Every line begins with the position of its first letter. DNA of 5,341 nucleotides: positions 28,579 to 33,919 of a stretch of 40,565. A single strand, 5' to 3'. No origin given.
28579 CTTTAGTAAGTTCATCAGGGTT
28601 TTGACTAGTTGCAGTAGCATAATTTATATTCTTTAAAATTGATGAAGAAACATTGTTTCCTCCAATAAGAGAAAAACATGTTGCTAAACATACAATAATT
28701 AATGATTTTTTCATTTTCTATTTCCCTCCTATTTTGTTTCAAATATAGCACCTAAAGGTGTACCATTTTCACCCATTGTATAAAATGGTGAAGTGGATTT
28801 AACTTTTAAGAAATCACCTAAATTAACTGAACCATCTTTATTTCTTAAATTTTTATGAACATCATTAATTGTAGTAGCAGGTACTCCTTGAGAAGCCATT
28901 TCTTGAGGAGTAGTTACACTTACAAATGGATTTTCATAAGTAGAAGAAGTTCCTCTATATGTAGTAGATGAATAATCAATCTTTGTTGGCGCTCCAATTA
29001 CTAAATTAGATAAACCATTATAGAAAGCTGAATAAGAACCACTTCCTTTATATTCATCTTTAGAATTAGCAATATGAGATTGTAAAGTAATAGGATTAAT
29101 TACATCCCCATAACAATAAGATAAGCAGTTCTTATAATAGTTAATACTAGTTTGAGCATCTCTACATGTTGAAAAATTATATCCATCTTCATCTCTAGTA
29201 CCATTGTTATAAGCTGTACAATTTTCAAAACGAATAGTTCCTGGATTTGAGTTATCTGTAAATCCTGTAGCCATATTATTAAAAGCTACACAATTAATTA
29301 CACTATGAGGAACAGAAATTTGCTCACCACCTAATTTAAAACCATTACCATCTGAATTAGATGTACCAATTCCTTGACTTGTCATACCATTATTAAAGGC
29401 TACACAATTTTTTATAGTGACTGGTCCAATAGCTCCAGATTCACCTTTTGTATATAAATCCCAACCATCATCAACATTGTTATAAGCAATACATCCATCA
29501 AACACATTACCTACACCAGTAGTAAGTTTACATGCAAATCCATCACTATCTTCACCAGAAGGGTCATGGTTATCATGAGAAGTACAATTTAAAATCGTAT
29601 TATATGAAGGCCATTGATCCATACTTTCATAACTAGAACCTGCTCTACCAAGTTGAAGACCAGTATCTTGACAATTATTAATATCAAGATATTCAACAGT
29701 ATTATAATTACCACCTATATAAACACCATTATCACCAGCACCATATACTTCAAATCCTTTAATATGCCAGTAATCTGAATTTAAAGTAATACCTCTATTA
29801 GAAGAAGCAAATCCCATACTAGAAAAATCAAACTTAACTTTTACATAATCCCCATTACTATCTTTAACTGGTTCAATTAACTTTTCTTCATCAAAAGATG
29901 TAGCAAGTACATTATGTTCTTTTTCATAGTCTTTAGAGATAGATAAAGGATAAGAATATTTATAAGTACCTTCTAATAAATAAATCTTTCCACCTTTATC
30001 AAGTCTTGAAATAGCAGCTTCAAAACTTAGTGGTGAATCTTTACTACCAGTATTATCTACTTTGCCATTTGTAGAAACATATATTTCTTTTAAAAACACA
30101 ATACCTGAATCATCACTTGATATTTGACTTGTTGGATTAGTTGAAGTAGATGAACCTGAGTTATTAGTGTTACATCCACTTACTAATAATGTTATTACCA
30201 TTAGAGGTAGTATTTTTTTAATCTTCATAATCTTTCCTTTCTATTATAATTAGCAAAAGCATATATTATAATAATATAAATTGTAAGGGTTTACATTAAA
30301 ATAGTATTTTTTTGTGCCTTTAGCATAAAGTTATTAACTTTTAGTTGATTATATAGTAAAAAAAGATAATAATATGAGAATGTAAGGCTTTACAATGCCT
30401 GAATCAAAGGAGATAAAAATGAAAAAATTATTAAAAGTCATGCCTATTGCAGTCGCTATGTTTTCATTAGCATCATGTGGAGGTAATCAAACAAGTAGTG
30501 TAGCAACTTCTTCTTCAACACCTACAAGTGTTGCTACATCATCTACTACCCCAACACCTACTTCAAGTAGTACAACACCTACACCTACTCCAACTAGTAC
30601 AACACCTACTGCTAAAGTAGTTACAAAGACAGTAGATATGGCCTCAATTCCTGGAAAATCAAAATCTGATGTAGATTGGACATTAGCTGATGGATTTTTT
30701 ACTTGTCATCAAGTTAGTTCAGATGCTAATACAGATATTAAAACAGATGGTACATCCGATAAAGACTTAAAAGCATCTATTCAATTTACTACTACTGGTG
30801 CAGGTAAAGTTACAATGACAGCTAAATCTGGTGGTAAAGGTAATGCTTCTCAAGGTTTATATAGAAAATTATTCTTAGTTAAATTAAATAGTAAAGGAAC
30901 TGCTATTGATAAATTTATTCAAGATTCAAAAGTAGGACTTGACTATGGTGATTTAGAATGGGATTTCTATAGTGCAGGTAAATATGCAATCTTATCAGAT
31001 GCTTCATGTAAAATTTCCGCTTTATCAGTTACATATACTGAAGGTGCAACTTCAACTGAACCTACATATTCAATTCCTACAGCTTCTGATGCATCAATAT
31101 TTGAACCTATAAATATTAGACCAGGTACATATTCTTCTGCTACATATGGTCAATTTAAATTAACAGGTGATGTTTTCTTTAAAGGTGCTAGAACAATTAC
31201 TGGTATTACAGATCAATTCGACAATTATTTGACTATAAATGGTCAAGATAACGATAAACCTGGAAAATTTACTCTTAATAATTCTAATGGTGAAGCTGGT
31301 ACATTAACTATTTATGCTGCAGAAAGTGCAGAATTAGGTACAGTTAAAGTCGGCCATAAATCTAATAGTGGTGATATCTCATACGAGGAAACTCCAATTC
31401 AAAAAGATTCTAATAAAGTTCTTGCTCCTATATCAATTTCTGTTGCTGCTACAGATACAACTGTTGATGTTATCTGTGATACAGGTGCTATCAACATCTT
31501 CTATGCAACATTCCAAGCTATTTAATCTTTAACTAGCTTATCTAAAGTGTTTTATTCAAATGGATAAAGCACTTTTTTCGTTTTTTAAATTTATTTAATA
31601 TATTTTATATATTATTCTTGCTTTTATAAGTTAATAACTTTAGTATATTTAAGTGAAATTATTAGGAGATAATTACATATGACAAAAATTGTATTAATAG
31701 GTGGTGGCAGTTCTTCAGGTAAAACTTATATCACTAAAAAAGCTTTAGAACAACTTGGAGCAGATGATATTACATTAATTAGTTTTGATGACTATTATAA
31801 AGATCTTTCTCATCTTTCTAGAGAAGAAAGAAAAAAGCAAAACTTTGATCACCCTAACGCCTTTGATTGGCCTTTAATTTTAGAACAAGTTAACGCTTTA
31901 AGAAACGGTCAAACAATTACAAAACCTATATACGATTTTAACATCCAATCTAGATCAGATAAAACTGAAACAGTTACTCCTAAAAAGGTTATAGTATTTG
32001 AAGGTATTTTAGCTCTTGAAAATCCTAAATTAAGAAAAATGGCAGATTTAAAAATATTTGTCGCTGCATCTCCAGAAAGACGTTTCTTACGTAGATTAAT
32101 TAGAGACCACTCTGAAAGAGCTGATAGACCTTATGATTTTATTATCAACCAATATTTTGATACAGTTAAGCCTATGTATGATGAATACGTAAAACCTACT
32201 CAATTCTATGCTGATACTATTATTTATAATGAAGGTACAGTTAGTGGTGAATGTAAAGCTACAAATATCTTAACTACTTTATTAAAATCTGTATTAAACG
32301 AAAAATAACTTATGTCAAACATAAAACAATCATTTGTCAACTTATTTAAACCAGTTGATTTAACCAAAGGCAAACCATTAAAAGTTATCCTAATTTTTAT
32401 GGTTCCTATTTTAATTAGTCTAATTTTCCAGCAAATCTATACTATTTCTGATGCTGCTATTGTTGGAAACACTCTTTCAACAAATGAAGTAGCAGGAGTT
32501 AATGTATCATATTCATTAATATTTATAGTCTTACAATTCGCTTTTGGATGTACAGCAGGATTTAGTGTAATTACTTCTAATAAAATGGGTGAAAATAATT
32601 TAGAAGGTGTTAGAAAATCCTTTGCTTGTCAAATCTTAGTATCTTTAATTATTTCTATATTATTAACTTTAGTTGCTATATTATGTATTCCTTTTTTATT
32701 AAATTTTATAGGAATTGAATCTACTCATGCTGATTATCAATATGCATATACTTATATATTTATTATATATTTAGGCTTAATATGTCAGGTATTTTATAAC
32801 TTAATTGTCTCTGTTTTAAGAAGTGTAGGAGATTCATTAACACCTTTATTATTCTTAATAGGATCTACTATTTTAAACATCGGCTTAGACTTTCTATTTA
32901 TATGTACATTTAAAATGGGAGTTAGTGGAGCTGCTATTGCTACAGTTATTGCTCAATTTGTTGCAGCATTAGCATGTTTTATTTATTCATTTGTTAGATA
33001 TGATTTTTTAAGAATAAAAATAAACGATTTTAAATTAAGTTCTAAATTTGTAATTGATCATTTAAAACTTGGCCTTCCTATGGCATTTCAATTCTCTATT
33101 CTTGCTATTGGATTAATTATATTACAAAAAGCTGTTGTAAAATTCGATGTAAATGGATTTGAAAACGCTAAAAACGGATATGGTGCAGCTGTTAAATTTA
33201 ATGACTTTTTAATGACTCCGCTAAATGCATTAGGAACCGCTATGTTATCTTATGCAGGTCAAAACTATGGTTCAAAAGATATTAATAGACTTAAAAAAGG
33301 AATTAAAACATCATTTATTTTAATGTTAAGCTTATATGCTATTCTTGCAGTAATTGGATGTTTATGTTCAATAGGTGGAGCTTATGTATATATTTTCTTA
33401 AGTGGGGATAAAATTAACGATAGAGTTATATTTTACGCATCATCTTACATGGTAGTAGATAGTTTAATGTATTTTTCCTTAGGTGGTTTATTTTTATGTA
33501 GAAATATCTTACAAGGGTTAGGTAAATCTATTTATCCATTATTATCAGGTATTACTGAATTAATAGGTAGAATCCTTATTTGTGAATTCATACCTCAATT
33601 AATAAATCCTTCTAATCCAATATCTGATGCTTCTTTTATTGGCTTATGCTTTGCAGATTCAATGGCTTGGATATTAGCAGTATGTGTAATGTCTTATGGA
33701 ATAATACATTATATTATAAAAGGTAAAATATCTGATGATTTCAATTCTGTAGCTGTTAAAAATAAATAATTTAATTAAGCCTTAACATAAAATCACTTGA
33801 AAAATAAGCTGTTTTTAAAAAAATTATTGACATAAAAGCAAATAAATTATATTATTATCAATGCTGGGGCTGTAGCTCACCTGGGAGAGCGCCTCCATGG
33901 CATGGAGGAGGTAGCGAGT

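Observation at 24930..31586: Divergent surface-protein locus with a pectate-lyase-like beta-helix lipoprotein, a 1019-aa GLUG protein and two orphan lipoproteins, but no transporter or catabolic genes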

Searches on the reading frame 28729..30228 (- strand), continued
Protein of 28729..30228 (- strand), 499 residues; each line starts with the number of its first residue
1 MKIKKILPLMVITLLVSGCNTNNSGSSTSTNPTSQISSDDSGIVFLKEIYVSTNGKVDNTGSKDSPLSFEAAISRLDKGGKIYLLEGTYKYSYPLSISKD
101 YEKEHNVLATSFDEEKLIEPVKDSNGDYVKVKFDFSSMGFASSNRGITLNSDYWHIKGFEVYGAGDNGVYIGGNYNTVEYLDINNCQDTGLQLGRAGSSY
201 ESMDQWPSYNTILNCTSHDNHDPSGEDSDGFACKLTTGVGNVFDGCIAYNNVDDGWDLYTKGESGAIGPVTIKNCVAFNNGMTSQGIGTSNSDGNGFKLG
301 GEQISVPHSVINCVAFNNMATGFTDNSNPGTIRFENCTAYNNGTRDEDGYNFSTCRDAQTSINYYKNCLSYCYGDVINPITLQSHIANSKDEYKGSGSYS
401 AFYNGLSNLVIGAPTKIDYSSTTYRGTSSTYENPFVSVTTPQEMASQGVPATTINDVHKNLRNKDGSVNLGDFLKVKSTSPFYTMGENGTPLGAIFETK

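Call 91: list_cluster_members(proteins=[P0010, P0004, P0018])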
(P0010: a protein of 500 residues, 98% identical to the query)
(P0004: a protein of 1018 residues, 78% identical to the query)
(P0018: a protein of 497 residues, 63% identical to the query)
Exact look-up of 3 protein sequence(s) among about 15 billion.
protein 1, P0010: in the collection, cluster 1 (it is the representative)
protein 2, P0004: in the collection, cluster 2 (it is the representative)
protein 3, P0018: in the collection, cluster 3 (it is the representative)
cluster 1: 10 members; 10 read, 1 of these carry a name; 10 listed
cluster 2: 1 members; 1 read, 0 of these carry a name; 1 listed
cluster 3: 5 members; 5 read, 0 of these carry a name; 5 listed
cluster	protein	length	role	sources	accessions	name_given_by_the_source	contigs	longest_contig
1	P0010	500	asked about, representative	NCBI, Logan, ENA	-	-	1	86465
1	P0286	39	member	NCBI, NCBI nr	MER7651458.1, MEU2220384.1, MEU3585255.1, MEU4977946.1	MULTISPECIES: hypothetical protein [Streptomyces]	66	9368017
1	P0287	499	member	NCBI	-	-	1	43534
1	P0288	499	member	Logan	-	-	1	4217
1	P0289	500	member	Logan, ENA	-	-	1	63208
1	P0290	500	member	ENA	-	-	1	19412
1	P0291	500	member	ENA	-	-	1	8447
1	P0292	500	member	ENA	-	-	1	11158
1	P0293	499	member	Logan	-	-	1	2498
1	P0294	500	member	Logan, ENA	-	-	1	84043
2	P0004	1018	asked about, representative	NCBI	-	-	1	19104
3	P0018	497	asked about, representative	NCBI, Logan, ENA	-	-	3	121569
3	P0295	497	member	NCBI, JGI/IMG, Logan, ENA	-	-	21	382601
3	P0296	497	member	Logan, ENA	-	-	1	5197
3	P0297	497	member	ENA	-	-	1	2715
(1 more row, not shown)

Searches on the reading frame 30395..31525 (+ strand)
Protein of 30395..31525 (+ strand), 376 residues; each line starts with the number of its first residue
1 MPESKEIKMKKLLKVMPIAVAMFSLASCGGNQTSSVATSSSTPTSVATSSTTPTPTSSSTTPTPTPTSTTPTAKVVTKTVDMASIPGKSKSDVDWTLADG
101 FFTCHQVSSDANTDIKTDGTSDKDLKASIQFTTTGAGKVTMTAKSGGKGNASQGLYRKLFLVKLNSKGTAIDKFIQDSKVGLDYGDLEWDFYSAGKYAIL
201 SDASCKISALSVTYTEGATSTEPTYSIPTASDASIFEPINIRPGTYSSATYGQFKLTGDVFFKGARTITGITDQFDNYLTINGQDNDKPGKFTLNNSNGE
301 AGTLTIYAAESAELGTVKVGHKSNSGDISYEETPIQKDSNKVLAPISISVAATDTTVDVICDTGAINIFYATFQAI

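Call 3: search_protein_families(library=pfam, proteins=[window:30395-31525:+], max_evalue=0.1)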
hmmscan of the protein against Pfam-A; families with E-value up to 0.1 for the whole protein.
window:30395-31525:+ (376 aa): 1 family
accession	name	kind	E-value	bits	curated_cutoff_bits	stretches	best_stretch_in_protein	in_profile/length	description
PF14778.11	ODR4-like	-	0.034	13.5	24.5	1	70-123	127-180/375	Odorant response abnormal 4-like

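Call 4: search_protein_families(library=ncbifam, proteins=[window:30395-31525:+], max_evalue=0.1)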
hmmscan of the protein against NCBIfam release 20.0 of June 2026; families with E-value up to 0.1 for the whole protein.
window:30395-31525:+ (376 aa): 3 families
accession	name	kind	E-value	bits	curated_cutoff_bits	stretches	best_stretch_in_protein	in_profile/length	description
NF041057.1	Rcas_1661_fam_Se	equivalog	0.016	14.7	190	1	19-81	3-66/247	Rcas_1661 family thioredoxin-like (seleno)lipoprotein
NF050142.1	PG1828_fam_lipo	equivalog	0.033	14.9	50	1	9-59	1-50/59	PG1828 family lipoprotein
NF053526.1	Myco_lipo_LppK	equivalog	0.062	13.3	125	0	13-90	9-78/167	lipoprotein LppK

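Call 21: search_protein_families(library=pfam, proteins=[window:30395-31525:+], max_evalue=10)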
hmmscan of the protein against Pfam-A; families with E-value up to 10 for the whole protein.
window:30395-31525:+ (376 aa): 5 families
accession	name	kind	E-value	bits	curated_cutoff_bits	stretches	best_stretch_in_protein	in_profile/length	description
PF14778.11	ODR4-like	-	0.034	13.5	24.5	1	70-123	127-180/375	Odorant response abnormal 4-like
PF10253.14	PRCC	-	0.44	11.8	24.3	1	23-105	3-67/189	Mitotic checkpoint regulator, MAD2B-interacting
PF06333.17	Med13_C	-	0.68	9.6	26.1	1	9-78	141-205/325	Mediator complex subunit 13 C-terminal domain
PF24558.1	DUF7604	-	0.91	10.3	25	1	271-331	6-63/147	Domain of unknown function (DUF7604)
PF11593.13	Med3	-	7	6.3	29.3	0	29-82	128-182/398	Mediator complex subunit 3 fungal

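Call 56: find_homologous_proteins(query=A5, max_evalue=0.001)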
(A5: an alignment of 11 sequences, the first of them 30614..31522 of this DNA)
Query A5 (11 sequences) (303 aa, profile of the alignment): 7 proteins with E <= 0.001 among 5778 candidates.
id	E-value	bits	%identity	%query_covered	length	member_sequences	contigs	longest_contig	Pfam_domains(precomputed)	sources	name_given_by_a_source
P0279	3.2e-91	324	23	27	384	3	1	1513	-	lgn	-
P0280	9.5e-87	309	98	100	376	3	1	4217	-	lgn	-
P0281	2.9e-84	301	62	99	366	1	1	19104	-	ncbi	-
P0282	4.9e-81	290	87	100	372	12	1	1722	-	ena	-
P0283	2.4e-78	282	78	100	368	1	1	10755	-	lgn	-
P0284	2.0e-51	193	48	100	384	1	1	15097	-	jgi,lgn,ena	jgi:hypothetical protein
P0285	2.5e-49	186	48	100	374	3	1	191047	-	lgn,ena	-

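Call 57: search_solved_structures(query=A5, max_evalue=10, show_alignments=1)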
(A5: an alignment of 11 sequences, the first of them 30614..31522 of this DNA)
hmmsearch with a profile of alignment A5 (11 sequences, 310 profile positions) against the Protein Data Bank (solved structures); distinct sequences matched with E-value up to 10: 7.
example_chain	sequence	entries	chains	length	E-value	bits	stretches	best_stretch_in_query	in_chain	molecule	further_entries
8x8h_A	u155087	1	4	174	9.9e-09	38.1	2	43-160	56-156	Pectate disaccharide-lyase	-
5fu5_A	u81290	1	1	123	0.002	20.7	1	187-257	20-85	CBM77-RFPL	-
2h6m_A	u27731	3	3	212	0.97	11.9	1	114-151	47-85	Picornain 3C | Hepatitis A virus protease 3C | Hepatitis A Protease 3C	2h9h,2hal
9ipc_B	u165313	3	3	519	0.97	11.9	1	156-265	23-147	LH-type bispecific diabody Ex3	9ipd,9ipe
1hav_A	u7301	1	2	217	1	11.8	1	114-151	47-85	HEPATITIS A VIRUS 3C PROTEINASE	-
2a4o_A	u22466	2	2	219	1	11.8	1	114-151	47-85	Probable protein P3C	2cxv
6v4b_A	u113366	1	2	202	1.2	11.6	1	109-144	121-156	Neur_chan_LBD domain-containing protein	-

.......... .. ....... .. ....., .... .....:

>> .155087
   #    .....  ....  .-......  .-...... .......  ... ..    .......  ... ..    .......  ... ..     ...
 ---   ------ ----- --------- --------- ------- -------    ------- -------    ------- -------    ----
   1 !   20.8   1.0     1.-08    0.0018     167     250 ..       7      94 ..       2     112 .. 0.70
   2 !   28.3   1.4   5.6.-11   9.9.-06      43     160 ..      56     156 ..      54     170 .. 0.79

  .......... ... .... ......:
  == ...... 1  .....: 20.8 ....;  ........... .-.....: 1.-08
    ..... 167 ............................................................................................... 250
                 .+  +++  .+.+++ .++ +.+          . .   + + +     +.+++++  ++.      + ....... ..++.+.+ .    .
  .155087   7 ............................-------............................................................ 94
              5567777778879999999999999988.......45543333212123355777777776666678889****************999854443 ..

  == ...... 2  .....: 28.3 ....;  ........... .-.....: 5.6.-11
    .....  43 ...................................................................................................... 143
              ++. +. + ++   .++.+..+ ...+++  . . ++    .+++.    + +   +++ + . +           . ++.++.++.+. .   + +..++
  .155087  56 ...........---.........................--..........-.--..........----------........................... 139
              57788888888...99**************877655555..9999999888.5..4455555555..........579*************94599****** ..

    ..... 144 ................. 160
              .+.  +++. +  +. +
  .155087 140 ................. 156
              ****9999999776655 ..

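Call 67: search_protein_families(library=pfam, alignment_id=A5, max_evalue=1)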
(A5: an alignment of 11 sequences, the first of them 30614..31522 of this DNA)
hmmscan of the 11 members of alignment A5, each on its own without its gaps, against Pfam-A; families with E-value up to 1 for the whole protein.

A. member 1, window:30614-31522:+ (303 aa): 3 families
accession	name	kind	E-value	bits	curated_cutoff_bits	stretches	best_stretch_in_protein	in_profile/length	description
PF24558.1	DUF7604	-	0.074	13.8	25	1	198-259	6-64/147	Domain of unknown function (DUF7604)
PF02369.22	Big_1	-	0.086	13.4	34.9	1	36-77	44-86/93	Bacterial Ig-like domain (group 1)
PF07481.16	DUF1521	-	0.84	10.1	23.6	0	33-77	41-85/169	Domain of Unknown Function (DUF1521)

B. families by the number of members that match (of 11 scanned): 14 families
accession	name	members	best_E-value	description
PF04151.21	PPC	5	4.1e-07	Bacterial pre-peptidase C-terminal domain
PF18283.7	CBM77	2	0.0018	Carbohydrate binding module 77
PF18573.7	BclA_C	1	0.0055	BclA C-terminal domain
PF20440.3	GvpD_bR2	1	0.027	GvpD basic region 2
PF20557.3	DnaT_2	1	0.035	Putative DnaT-like ssDNA binding protein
PF17735.7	BslA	1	0.043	Biofilm surface layer A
PF10670.15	DUF4198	1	0.055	Domain of unknown function (DUF4198)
PF16369.11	GH43_C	1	0.071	C-terminal lipocalin-like domain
PF24558.1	DUF7604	1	0.074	Domain of unknown function (DUF7604)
PF02369.22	Big_1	1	0.086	Bacterial Ig-like domain (group 1)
PF06004.18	DUF903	1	0.098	Bacterial protein of unknown function (DUF903)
PF22936.1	Pol_BBD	1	0.11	Pol polyprotein, beta-barrel domain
PF13860.13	FlgD_ig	1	0.11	FlgD Ig-like domain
PF07481.16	DUF1521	1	0.84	Domain of Unknown Function (DUF1521)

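Call 72: predict_structure(alignment_id=A6)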
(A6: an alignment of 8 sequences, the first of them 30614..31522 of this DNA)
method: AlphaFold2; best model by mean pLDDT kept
length: 303 residues; sequences in the alignment: 8
mean_pLDDT: 66.1   pTM: 0.57
mean pLDDT of the five models: 66.1, 64.8, 64.7, 64.7, 58.5
residues with pLDDT >= 90: 29; 70-90: 116; 50-70: 81; < 50: 77
segments of 3 or more residues with pLDDT < 50: 16-18, 36-40, 43-50, 78-82, 151-160, 162-204
pLDDT, mean of each block of 10 residues (from residue 1): 90 57 83 57 47 77 93 57 67 67 71 87 80 86 83 46 39 34 34 32 55 63 77 69 71 77 56 82 79 68 68
secondary structure, 60 per line:
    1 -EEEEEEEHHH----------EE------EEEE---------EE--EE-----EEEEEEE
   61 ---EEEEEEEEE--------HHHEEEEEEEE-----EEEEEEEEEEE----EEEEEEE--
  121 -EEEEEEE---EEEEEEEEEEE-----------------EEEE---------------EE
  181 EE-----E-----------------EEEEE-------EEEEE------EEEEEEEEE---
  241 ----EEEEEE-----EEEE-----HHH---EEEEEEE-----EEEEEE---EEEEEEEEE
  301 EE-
elements in order: E2-8 E30-33 E54-60 E64-72 E84-91 E97-107 E112-118 E122-128 E132-142 E160-163 E179-182 E206-210 E218-222 E229-237 E245-250 E256-259 E271-277 E283-288 E292-302

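Call 76: fold_search(model_id=the predicted structure, library=pdb)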
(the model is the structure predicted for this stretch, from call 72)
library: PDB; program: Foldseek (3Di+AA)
matches with E <= 10: 1801; with E <= 0.001: 40
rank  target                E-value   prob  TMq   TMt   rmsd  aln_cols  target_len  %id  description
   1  7kwb_B                4.7e-07  1.00  0.21  0.17  18.8       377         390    8  Surface glycan-binding protein B from Bacteroides thetaiotaomicron (released 2021-02-17)
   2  7kwb_A                5.0e-07  1.00  0.23  0.18  19.1       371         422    8  Surface glycan-binding protein B from Bacteroides thetaiotaomicron (released 2021-02-17)
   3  8zj4_A                3.4e-06  0.99  0.20  0.11  22.2       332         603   10  trypsinogen-EP-N619A (released 2025-05-21)
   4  8ziy_A                6.8e-06  0.98  0.18  0.10  22.0       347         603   10  trypsinogen-EP-E574A (released 2025-05-21)
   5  9vql_A                7.2e-06  0.99  0.23  0.10  22.1       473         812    8  Cryo-EM structure of the dimeric Elapor1 mutant (released 2025-07-23)
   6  5x7o_A                8.4e-06  1.00  0.20  0.06  16.7       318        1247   12  Crystal structure of Paenibacillus sp. 598K alpha-1,6-glucosyltransferase (released 2017-07-26)
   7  5b4x_C                1.4e-05  0.99  0.24  0.12  19.2       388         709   10  Crystal structure of the ApoER2 ectodomain in complex with the Reelin R56 fragment (released 2017-04-26)
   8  7js4                  2.2e-05  0.98  0.21  0.08  21.6       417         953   10  The structure of the M60 catalytic domain with the CBM51-1 and CBM51-2 domains from Clostridium perfringens ZmpB (released 2021-02-03)
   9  4xup_B                2.5e-05  0.99  0.23  0.22  21.0       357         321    9  Structure of the N-terminal CBM22-1-CBM22-2 tandem domain from Paenibacillus barcinonensis Xyn10C (released 2015-06-03)
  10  5ckm                  5.2e-05  0.94  0.19  0.20  21.0       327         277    9  The CUB1-EGF-CUB2 domains of rat MBL-associated serine protease-2 (MASP-2) bound to Ca2+ (released 2017-01-18)
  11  4w8j                  5.5e-05  0.99  0.23  0.09  15.0       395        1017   10  Structure of the full-length insecticidal protein Cry1Ac reveals intriguing details of toxin packaging into in vivo form (released 2014-09-17)
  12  6i56_A                6.4e-05  0.97  0.20  0.21  23.9       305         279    9  Crystal structure of PBSX exported protein XepA (released 2019-11-20)
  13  9vqm_C                6.8e-05  0.96  0.22  0.10  22.2       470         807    7  Cryo-EM structure of Elapor1WT in tetrameric form (released 2025-07-23)
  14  8w7n                  6.8e-05  0.96  0.21  0.08  17.6       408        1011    7  Crystal structure of the in-cell Cry1Aa purified from Bacillus thuringiensis (released 2024-03-06)
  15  4lmf_A                7.5e-05  0.97  0.20  0.22  21.3       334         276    9  C1s CUB1-EGF-CUB2 (released 2013-08-07)
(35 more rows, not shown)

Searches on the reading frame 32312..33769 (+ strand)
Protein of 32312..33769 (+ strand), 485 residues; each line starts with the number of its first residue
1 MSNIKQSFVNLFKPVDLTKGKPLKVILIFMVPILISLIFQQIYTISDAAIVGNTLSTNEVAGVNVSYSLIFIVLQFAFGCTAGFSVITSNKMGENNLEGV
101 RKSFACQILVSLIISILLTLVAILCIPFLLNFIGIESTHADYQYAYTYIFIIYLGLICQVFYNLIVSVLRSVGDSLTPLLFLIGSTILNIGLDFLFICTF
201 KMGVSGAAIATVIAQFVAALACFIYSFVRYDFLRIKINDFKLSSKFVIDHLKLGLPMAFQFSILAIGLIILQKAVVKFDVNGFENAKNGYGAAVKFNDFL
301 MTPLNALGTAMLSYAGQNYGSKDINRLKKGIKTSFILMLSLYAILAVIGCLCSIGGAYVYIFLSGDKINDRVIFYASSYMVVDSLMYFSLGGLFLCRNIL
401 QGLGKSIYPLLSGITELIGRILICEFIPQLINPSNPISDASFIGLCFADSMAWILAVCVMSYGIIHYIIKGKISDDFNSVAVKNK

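Call 34: search_protein_families(library=pfam, proteins=[window:32312-33769:+], max_evalue=0.00001)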
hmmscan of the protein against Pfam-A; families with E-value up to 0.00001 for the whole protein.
window:32312-33769:+ (485 aa): 1 family
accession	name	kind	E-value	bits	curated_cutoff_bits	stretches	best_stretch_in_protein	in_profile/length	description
PF01554.23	MatE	-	1.8e-33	116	24.9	2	32-195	1-161/161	MatE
